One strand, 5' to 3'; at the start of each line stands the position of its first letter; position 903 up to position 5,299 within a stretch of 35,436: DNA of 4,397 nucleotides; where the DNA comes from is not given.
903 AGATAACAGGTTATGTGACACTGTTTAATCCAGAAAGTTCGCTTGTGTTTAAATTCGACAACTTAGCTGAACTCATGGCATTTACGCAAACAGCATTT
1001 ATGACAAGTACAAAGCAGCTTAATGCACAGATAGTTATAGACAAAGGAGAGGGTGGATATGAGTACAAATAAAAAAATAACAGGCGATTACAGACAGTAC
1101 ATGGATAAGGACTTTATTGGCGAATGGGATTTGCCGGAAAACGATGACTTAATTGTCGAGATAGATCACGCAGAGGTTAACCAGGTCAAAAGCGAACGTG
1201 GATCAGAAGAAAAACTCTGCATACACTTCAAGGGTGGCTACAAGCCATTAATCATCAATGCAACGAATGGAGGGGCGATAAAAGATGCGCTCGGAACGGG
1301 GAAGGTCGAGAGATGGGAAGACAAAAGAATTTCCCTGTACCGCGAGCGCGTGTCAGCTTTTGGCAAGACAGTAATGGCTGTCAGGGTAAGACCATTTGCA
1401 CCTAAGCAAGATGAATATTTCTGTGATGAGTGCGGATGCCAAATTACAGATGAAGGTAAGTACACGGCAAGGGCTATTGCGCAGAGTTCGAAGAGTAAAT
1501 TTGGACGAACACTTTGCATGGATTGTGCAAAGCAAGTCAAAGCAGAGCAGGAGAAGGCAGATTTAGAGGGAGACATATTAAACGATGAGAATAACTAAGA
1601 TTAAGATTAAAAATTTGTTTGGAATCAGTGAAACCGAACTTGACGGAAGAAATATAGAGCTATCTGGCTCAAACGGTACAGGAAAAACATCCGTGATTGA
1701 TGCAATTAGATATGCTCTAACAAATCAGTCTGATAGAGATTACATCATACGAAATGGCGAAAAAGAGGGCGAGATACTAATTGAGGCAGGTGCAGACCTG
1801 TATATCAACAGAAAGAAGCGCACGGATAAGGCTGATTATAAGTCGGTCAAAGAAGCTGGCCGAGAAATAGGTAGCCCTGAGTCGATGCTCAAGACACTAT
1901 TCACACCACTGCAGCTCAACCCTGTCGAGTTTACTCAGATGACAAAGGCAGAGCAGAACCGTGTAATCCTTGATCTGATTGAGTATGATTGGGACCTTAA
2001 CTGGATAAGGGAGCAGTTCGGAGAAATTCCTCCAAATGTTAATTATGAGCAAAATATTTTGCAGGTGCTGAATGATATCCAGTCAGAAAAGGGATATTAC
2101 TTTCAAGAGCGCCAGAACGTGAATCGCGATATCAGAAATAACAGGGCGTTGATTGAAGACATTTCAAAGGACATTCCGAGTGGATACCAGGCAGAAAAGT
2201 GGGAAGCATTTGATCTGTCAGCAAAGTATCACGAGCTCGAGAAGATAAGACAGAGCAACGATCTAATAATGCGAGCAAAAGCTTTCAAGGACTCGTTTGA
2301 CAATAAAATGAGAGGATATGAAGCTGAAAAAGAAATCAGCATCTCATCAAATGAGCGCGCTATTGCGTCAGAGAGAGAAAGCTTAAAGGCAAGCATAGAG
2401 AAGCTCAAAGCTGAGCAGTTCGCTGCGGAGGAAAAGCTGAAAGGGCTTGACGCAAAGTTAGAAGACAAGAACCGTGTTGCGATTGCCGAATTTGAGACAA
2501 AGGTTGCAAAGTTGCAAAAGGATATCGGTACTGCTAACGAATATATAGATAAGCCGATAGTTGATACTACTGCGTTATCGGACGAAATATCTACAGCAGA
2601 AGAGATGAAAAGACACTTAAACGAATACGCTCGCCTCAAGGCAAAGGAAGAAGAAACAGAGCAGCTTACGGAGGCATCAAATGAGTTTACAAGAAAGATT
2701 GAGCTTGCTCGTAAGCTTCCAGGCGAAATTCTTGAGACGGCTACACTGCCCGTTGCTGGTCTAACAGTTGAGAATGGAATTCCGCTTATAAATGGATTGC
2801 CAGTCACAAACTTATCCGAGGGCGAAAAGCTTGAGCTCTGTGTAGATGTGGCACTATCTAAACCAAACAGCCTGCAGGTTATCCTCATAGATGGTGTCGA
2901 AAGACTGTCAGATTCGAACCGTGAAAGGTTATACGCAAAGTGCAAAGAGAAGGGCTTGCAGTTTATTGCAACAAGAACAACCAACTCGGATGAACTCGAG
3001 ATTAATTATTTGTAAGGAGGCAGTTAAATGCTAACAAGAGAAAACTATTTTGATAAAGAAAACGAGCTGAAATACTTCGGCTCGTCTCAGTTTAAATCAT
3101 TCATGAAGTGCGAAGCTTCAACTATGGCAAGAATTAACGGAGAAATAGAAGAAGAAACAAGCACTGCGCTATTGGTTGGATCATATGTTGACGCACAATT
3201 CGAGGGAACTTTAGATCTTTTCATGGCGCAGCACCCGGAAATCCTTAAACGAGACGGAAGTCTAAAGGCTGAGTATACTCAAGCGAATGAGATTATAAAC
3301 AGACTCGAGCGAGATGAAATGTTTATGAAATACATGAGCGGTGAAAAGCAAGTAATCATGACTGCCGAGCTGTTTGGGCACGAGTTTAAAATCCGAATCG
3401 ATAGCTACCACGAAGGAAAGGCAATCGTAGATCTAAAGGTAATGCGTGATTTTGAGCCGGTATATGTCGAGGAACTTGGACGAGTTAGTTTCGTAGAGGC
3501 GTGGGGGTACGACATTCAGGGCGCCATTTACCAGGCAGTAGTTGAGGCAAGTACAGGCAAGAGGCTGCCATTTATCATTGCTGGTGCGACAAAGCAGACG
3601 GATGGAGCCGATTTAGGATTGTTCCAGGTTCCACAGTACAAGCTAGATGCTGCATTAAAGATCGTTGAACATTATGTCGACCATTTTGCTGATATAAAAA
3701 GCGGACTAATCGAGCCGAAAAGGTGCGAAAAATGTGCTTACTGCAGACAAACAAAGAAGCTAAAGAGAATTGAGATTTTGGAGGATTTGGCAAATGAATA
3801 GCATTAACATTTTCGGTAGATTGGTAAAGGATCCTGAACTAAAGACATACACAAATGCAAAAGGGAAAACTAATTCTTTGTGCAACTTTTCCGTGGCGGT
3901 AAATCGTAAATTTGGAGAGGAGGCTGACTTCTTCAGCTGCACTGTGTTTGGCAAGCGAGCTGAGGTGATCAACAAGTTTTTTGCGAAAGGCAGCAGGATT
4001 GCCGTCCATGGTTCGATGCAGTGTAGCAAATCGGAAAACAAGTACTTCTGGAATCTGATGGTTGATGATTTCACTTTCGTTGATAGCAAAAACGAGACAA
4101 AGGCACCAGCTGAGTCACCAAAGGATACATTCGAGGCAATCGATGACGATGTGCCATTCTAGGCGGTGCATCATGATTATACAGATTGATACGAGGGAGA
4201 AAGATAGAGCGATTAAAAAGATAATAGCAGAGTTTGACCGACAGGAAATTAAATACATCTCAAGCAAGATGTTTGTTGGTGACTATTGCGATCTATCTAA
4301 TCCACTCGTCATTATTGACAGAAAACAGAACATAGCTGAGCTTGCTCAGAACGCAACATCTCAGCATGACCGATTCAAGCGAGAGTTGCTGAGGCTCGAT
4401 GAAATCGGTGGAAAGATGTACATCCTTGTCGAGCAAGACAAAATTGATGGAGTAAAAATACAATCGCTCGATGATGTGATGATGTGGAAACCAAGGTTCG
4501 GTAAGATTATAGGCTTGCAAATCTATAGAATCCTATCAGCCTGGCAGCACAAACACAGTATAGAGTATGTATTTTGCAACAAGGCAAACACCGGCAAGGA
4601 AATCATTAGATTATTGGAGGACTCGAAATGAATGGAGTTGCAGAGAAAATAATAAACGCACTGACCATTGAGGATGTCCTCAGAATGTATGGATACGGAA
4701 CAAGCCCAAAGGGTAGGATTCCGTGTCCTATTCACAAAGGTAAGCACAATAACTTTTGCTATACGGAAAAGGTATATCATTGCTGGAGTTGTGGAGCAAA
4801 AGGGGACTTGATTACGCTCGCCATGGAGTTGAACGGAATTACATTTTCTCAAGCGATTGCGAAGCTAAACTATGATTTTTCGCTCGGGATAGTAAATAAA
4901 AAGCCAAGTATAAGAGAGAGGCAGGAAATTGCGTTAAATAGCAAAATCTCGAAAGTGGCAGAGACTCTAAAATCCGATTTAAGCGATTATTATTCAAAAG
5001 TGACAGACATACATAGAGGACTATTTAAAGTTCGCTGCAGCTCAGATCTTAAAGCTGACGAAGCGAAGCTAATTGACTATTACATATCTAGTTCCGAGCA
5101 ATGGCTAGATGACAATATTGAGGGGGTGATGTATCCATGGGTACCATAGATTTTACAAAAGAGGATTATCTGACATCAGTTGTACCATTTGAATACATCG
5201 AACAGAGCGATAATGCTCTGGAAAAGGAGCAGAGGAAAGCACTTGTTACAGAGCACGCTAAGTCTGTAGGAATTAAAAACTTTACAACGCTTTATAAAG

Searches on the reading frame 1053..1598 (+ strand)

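Call 37: search_protein_families(library=phrogs, proteins=[window:1053-1598:+], max_evalue=0.001)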
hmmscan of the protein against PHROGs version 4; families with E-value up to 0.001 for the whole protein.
window:1053-1598:+ (181 aa): 2 families
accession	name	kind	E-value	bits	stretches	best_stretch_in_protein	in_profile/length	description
phrog_21613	-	unknown function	2.1e-17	64.4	1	12-125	7-122/166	-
phrog_13782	-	unknown function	1.9e-10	41.8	1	116-164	286-335/338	-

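Call 38: search_protein_families(library=pfam, proteins=[window:1053-1598:+], max_evalue=0.01)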
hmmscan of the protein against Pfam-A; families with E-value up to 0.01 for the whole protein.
window:1053-1598:+ (181 aa): 1 family
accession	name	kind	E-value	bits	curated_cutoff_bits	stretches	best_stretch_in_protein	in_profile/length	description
PF24439.1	DUF7558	-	0.0015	19.4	27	0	135-170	15-50/107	Family of unknown function (DUF7558)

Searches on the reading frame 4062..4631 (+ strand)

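Call 37: search_protein_families(library=phrogs, proteins=[window:4062-4631:+], max_evalue=0.001)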
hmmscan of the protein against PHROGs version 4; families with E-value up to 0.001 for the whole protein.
window:4062-4631:+ (189 aa): 1 family
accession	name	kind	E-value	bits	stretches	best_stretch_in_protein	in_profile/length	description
phrog_3490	-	DNA, RNA and nucleotide metabolism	2.4e-28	100.3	1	38-187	9-164/175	ERCC4-type nuclease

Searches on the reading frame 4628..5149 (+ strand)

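Call 37: search_protein_families(library=phrogs, proteins=[window:4628-5149:+], max_evalue=0.001)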
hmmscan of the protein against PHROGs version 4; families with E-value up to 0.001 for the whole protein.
window:4628-5149:+ (173 aa): 6 families
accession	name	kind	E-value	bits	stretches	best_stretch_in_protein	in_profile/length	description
phrog_11992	-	unknown function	9e-21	75.9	1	5-118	4-116/177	-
phrog_510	-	DNA, RNA and nucleotide metabolism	1.8e-10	41.2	1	16-82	28-99/667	DNA primase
phrog_6444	-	DNA, RNA and nucleotide metabolism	2.3e-09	37.6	1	33-117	40-130/577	DNA primase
phrog_47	-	DNA, RNA and nucleotide metabolism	2e-08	34.3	1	22-106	39-126/947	DNA primase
phrog_360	-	DNA, RNA and nucleotide metabolism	2e-07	32.2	1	13-78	7-81/133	DNA primase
phrog_18097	-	DNA, RNA and nucleotide metabolism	0.00014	22.5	1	33-89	37-94/199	DNA primase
